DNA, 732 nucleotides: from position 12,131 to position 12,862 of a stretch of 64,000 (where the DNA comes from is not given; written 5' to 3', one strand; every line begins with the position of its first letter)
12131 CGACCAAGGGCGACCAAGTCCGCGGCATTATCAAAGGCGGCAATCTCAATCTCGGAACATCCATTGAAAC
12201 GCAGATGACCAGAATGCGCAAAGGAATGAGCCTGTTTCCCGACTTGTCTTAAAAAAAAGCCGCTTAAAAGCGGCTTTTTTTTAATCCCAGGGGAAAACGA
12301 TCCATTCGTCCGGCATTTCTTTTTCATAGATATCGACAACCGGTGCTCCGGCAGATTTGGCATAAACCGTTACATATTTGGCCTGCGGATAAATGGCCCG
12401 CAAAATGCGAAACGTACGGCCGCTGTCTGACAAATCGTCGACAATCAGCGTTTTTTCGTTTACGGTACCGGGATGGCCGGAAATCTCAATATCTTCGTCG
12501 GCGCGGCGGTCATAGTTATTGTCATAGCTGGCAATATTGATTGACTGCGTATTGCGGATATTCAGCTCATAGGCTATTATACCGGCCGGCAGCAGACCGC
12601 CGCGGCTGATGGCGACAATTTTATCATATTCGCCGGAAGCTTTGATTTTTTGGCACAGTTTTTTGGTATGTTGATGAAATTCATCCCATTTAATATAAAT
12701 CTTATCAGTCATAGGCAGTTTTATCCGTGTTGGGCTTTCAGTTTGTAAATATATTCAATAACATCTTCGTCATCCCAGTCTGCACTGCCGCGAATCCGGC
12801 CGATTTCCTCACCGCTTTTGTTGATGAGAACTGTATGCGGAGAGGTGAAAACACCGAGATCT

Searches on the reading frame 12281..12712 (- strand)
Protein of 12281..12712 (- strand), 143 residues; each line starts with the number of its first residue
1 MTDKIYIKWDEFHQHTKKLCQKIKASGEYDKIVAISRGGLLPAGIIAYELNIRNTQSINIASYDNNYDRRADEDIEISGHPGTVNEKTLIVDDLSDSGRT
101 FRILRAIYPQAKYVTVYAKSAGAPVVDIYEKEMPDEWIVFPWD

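Call 53: search_protein_families(library=pfam, proteins=[window:12281-12709:-], max_evalue=0.001)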
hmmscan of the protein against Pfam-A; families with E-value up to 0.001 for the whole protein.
window:12281-12709:- (142 aa): 1 family
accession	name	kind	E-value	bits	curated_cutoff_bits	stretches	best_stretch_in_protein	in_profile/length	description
PF00156.33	Pribosyltran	-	1.7e-15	57.1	26.3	1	8-142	2-152/158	Phosphoribosyl transferase domain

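Call 86: find_encoding_contigs(protein=window:12281-12712:-, flank=7000, max_places=10)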
Protein window:12281-12712:- (143 aa): 23 contigs read that carry it; 10 places shown.
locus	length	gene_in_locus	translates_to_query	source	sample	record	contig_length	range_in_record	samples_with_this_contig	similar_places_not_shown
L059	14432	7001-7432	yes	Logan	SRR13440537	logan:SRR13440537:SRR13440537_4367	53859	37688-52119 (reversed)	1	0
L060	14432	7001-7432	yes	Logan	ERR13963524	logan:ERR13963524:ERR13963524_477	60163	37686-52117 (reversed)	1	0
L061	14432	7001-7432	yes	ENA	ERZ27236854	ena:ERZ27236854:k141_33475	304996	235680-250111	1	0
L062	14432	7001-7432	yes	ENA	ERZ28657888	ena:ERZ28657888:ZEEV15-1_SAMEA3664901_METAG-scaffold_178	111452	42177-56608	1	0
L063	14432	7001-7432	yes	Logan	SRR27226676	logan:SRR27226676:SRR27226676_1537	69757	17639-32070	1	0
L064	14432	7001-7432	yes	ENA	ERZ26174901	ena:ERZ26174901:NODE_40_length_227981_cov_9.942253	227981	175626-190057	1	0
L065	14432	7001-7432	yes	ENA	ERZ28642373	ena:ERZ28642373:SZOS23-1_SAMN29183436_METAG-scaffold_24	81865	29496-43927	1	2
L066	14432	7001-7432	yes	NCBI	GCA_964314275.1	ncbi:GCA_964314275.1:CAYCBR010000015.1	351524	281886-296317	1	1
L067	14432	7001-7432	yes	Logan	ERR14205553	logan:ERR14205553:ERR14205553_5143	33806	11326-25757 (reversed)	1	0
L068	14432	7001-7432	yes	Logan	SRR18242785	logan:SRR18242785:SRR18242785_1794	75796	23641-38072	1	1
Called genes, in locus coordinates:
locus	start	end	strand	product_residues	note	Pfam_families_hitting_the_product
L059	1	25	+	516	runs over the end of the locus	PF00128:Alpha-amylase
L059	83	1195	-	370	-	PF01546:Peptidase_M20, PF07687:M20_dimer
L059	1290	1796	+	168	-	PF06347:SH3_4, PF08239:SH3_3 (faint), PF06347:SH3_4 (weak)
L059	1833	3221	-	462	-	PF03060:NMO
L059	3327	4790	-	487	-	PF00069:Pkinase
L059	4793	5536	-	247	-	PF13672:PP2C_2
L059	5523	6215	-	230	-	PF00092:VWA (weak)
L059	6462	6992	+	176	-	PF00578:AhpC-TSA, PF08534:Redoxin, PF13098:Thioredoxin_2 (weak), PF13905:Thioredoxin_8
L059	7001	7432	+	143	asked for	PF00156:Pribosyltran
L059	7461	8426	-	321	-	PF00437:T2SSE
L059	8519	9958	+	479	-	PF00884:Sulfatase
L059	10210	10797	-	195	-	PF08805:PilS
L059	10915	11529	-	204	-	PF05307:Bundlin (weak), PF08805:PilS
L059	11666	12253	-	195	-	-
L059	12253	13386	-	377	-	PF00482:T2SSF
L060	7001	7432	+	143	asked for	PF00156:Pribosyltran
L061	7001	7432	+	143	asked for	PF00156:Pribosyltran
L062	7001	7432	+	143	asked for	PF00156:Pribosyltran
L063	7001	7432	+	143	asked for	PF00156:Pribosyltran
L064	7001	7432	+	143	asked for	PF00156:Pribosyltran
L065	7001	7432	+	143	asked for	PF00156:Pribosyltran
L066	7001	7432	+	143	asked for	PF00156:Pribosyltran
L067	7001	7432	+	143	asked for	PF00156:Pribosyltran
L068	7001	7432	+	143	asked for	PF00156:Pribosyltran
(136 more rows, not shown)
